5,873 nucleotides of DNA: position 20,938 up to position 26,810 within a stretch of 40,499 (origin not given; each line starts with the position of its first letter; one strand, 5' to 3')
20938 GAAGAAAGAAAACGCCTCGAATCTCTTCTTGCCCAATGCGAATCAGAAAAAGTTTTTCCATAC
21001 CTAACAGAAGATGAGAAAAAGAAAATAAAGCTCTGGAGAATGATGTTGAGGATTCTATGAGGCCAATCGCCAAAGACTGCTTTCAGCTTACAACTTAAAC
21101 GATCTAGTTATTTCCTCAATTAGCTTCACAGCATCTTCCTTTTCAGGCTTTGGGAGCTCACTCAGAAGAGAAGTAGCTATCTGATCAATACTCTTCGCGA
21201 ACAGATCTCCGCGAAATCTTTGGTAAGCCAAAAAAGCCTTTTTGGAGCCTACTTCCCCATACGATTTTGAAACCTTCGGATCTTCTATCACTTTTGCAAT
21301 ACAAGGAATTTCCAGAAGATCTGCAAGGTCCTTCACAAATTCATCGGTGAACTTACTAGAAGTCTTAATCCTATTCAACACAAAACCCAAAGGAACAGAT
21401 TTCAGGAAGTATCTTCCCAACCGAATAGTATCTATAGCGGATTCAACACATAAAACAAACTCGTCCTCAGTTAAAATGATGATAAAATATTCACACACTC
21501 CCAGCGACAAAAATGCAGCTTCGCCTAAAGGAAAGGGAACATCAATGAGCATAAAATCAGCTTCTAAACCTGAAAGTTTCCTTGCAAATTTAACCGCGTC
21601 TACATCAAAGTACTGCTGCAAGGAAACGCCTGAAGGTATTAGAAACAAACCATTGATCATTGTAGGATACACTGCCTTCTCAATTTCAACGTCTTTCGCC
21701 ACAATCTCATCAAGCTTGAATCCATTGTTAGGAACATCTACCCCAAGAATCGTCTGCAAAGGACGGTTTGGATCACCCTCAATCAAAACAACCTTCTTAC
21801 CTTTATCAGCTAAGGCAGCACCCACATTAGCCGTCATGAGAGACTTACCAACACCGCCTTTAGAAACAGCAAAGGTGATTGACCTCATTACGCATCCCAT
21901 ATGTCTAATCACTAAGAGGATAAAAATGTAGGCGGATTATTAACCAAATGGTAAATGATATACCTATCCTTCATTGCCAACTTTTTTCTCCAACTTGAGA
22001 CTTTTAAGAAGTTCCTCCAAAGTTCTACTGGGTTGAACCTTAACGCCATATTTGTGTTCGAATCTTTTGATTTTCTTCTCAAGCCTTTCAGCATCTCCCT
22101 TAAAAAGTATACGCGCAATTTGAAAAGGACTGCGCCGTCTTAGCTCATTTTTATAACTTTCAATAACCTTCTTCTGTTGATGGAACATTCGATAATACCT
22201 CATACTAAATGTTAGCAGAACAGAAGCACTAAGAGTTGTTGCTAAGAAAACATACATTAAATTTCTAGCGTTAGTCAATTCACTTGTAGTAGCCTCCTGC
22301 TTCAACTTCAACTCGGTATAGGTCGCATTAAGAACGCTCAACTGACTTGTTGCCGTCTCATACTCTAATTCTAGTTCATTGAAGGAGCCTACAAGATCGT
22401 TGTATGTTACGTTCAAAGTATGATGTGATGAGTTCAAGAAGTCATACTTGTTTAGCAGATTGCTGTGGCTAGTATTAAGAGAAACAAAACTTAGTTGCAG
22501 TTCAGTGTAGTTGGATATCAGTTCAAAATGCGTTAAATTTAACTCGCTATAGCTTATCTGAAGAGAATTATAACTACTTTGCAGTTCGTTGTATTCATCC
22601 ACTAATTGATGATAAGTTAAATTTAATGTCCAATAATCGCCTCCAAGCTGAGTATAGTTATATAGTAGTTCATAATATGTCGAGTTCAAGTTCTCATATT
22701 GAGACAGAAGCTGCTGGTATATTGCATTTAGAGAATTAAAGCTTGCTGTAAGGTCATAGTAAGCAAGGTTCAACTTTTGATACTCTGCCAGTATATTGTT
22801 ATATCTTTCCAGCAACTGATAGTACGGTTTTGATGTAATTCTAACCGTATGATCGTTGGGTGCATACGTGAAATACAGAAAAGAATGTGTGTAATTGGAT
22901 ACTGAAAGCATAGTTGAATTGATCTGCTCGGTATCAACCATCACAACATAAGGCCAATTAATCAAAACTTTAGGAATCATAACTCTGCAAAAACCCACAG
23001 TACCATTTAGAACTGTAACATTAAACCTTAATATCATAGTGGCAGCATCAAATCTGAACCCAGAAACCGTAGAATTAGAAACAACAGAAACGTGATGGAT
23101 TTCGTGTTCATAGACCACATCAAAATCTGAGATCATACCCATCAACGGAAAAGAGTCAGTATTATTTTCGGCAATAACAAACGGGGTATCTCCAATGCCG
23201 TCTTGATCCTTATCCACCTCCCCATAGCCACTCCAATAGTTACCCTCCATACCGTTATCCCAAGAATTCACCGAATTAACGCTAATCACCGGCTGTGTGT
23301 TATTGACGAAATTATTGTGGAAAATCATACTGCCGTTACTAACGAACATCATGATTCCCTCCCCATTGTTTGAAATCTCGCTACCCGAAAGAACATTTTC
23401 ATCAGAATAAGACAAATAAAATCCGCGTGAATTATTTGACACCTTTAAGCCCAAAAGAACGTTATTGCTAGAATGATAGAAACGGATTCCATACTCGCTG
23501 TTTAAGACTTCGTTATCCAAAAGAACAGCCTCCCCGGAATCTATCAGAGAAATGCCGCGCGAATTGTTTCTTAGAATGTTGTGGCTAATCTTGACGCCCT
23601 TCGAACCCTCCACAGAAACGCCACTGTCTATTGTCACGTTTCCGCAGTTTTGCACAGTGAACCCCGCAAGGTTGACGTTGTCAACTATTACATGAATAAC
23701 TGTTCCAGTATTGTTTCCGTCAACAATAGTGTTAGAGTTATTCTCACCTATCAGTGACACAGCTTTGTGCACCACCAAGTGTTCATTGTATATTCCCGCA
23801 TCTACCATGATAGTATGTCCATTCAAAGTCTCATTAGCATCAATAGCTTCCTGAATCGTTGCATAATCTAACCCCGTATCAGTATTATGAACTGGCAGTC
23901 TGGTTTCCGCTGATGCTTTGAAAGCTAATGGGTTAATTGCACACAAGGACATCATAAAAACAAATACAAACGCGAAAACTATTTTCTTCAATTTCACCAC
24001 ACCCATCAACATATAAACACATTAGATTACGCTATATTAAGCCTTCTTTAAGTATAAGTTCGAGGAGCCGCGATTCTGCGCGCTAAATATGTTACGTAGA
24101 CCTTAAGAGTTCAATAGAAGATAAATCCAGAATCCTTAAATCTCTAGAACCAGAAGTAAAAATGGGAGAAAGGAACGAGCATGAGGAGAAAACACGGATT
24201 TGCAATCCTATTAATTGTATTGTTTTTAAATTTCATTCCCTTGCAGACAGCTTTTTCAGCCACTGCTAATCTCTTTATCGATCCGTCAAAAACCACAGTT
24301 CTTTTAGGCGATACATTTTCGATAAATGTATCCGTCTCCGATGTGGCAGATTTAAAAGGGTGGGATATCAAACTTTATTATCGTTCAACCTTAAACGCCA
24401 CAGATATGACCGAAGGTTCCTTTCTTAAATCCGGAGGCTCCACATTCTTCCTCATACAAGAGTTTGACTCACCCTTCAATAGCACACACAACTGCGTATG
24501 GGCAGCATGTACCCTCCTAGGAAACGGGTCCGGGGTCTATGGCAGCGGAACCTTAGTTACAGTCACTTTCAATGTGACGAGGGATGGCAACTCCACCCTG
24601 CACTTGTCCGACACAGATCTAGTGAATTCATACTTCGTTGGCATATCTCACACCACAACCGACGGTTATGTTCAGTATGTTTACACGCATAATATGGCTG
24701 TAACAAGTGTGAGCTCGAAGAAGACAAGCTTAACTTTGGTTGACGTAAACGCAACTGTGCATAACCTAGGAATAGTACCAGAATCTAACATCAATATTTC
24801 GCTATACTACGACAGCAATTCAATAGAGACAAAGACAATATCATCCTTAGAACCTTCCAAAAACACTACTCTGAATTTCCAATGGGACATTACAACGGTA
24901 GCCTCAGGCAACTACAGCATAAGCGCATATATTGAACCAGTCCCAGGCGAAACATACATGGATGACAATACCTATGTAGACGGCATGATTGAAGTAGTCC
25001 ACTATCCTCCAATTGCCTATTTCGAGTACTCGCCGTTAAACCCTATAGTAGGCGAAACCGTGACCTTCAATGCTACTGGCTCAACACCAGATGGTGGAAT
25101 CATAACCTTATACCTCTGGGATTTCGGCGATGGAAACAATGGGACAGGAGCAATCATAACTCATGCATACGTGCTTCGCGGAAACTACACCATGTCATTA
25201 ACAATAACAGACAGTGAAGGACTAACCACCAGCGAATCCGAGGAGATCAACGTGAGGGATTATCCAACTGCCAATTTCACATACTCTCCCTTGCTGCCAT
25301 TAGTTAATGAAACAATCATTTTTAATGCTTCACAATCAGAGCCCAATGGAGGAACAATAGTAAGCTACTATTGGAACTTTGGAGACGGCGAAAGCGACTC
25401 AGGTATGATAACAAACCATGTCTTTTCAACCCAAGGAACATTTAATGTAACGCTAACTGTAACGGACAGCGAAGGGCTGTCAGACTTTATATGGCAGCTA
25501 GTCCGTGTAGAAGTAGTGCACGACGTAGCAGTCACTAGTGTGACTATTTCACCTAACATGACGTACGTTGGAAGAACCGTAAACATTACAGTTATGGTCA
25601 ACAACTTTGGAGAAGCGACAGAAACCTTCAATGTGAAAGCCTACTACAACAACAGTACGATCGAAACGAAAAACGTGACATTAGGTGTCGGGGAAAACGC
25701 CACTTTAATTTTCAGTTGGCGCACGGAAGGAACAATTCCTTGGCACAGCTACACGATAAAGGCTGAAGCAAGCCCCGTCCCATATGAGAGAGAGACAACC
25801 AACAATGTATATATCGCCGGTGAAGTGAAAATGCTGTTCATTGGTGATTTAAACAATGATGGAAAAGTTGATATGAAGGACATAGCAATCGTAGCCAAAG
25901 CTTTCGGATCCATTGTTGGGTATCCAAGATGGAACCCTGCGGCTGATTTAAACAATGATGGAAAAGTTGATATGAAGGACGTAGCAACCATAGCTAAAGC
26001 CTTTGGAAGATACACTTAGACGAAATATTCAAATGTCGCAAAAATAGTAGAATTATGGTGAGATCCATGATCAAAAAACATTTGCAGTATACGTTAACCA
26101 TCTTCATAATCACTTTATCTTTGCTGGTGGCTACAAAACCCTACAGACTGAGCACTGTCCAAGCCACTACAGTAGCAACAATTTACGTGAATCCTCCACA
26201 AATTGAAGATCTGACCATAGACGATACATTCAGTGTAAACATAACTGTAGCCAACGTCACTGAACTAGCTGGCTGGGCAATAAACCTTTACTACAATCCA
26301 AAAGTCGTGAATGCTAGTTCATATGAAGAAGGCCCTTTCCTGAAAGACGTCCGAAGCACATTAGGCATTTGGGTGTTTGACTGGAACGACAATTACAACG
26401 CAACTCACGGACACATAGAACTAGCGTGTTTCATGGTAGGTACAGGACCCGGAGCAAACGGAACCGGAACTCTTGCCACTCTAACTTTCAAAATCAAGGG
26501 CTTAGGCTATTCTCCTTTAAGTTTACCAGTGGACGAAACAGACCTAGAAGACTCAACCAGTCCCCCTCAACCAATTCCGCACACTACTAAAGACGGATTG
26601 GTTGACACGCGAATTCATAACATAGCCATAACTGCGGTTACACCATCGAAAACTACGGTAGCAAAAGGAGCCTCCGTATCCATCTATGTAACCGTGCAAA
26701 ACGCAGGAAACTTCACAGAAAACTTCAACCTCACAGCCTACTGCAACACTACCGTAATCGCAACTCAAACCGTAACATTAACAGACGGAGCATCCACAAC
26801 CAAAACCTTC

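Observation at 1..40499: Locus-wide cohesin-dockerin network: a cellulosome-like surface assembly whose cargo is peptidases, redox and adhesin modules rather than glycosidases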

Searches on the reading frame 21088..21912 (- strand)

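Call 4: search_protein_families(library=pfam, proteins=[window:21088-21912:-], max_evalue=0.01)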
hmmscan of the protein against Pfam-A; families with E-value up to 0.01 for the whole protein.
window:21088-21912:- (274 aa): 7 families
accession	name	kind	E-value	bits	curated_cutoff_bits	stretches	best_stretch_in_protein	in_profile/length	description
PF13614.12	AAA_31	-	1.7e-16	61.1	27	1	9-153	1-153/177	AAA domain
PF01656.29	CbiA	-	1.1e-14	54.8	25.4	1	12-218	1-119/125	CobQ/CobB/MinD/ParA nucleotide binding domain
PF00142.24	Fer4_NifH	-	1.1e-07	32.1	25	1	17-259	7-258/271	4Fe-4S iron sulfur cluster binding proteins, NifH/frxC family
PF02374.21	ArsA_ATPase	-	3.7e-07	30.1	24.3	1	14-76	5-68/305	Anion-transporting ATPase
PF10609.15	ParA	-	6.6e-07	29.4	27.1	1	10-62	4-49/246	NUBPL iron-transfer P-loop NTPase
PF07015.17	VirC1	-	8.6e-07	29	24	1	9-54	1-46/231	VirC1 protein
PF06564.18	CBP_BcsQ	-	0.00028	20.9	21.3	1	9-142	1-140/234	Cellulose biosynthesis protein BcsQ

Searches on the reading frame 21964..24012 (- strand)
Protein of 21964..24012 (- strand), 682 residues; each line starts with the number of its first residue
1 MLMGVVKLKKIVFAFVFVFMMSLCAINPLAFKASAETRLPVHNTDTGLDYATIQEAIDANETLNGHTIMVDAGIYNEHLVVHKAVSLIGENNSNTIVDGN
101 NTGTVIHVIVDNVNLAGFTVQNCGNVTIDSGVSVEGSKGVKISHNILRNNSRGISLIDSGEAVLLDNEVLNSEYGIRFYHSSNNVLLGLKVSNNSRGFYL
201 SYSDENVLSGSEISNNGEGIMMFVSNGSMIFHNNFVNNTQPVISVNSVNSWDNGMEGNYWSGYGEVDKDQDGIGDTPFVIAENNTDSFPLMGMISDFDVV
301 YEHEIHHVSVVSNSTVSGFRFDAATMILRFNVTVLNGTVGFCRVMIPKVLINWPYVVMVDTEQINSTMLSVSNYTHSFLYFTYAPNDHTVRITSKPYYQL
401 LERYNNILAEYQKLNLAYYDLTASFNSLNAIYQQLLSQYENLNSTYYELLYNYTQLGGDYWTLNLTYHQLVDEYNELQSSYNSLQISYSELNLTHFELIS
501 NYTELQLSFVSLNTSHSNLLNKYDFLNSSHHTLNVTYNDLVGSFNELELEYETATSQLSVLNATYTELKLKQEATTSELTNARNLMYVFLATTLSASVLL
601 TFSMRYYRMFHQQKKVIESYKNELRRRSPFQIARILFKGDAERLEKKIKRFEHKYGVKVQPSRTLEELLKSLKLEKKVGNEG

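Call 4: search_protein_families(library=pfam, proteins=[window:21964-24012:-], max_evalue=0.01)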
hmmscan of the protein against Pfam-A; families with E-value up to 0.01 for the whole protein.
window:21964-24012:- (682 aa): 3 families
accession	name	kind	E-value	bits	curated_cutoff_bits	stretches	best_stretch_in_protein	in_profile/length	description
PF05048.19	NosD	-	2.1e-24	86.6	23.6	1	64-263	6-210/212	Periplasmic copper-binding protein (NosD)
PF13229.12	Beta_helix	-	1.7e-14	54.2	25.9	1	130-249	1-124/158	Right handed beta helix region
PF13298.12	LigD_N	-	0.0078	16.8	31.1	0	34-78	33-77/107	DNA Ligase D 3'-phosphoesterase domain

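Call 60: search_protein_families(library=ncbifam, proteins=[window:21964-24012:-], max_evalue=0.01)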
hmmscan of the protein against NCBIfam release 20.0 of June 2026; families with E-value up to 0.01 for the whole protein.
window:21964-24012:- (682 aa): 3 families
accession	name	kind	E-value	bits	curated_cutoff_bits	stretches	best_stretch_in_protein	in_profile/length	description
TIGR04247.1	NosD_copper_fam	subfamily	1.9e-31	109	300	2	53-170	1-116/377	nitrous oxide reductase family maturation protein NosD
TIGR03804.1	para_beta_helix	repeat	1.1e-20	73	19.45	4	175-217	1-43/44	parallel beta-helix repeat protein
TIGR02168.1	SMC_prok_B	equivalog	1.1e-05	23.4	567.35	1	402-586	213-395/1181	chromosome segregation protein SMC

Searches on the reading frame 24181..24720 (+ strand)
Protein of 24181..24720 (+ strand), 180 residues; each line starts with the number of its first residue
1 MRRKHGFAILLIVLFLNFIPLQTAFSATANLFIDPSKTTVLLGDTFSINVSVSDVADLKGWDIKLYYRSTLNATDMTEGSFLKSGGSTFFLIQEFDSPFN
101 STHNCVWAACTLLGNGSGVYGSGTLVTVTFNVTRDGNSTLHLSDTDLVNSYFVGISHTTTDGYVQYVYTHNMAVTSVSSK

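Call 6: search_protein_families(library=pfam, proteins=[window:24181-24720:+], max_evalue=1)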
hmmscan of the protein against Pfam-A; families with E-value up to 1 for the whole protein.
window:24181-24720:+ (180 aa): 2 families
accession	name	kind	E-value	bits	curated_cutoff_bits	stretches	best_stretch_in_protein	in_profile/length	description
PF00963.24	Cohesin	-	8.7e-05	23.2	24.1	1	38-142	8-113/139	Cohesin domain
PF13584.12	BatD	-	0.077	14.1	24.1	1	36-83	4-50/92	BatD DUF11 like domain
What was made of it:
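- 24181..26019 (+): Adaptor: cohesin (24253-24690), CARDB x2, PKD x2 and a dockerin (25828-26016). Cohesin 23.2 bits, E=8.7e-5 (call 6).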

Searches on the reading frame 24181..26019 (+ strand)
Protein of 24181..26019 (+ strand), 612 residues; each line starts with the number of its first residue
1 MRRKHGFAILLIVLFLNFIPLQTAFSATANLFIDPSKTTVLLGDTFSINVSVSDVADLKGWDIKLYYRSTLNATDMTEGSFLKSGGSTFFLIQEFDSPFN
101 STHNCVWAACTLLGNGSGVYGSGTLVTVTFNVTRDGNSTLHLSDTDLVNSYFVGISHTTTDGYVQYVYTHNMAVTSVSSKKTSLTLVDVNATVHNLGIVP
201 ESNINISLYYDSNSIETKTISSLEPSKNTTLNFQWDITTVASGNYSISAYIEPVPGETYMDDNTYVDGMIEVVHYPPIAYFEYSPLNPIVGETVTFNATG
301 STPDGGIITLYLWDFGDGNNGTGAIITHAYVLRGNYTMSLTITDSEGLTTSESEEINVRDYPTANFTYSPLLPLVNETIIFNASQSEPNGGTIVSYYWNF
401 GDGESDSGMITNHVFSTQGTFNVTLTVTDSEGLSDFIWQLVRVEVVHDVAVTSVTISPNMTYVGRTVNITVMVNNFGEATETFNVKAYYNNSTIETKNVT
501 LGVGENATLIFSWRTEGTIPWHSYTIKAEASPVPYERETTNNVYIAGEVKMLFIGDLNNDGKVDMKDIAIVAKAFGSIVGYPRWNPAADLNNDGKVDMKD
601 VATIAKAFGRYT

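Call 4: search_protein_families(library=pfam, proteins=[window:24181-26019:+], max_evalue=0.01)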
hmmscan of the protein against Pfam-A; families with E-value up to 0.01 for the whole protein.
window:24181-26019:+ (612 aa): 10 families
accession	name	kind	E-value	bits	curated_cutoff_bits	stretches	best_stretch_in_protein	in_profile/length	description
PF18911.6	PKD_4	-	4.2e-38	129.7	27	2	289-355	15-80/85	PKD domain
PF00801.26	PKD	-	9.1e-27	93.3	23.5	2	375-434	13-72/80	PKD domain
PF07705.17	CARDB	-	8.7e-16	58.4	22.7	2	177-253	11-85/101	CARDB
PF00404.24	Dockerin_1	-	5.3e-10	39.8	22.9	1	555-607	2-55/57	Dockerin type I domain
PF22352.2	K319L-like_PKD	-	6.7e-07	29.7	27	2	376-434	11-75/84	K319L-like, PKD domain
PF15418.12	DUF4625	-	0.0001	23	27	0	332-358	104-130/131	Domain of unknown function (DUF4625)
PF22544.2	HYDIN_VesB_CFA65-like_Ig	-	0.0032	18.1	25.5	0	463-516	17-73/100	HYDIN/CFA65/VesB-like, Ig-like domain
PF13517.12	FG-GAP_3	-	0.0051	17.8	26.9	0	552-565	46-59/61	FG-GAP-like repeat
PF00036.39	EF-hand_1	-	0.0077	16.2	25.4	0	588-606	9-27/29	EF hand domain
PF13202.12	EF-hand_5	-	0.0097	15.8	25.9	0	587-599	7-19/25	EF hand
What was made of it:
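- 24181..26019 (+): PKD_4 129.7, CARDB 58.4 and Dockerin_1 39.8 bits (call 4).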

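Call 15: find_encoding_contigs(protein=window:24181-26019:+, flank=10000, max_places=6)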
Protein window:24181-26019:+ (612 aa): no gene with exactly this product is on record in the collection.

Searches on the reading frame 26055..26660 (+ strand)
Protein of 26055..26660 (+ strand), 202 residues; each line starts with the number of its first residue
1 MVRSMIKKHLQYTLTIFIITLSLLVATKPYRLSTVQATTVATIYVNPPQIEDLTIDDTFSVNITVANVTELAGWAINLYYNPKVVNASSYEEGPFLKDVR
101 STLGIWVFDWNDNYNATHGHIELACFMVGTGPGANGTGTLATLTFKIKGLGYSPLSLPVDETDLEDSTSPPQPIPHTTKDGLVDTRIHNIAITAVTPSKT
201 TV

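Call 6: search_protein_families(library=pfam, proteins=[window:26055-26660:+], max_evalue=1)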
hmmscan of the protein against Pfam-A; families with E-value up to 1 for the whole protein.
window:26055-26660:+ (202 aa): 1 family
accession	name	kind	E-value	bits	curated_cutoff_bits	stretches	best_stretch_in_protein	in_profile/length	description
PF00963.24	Cohesin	-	3.1e-08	34.4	24.1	1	56-149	13-103/139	Cohesin domain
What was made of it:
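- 26055..27407 (+): Adaptor: cohesin (26163-26639), CARDB and a dockerin (27213-27404). It starts 36 nt after the previous gene and is probably co-transcribed with it. Cohesin 34.4 bits (call 6).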
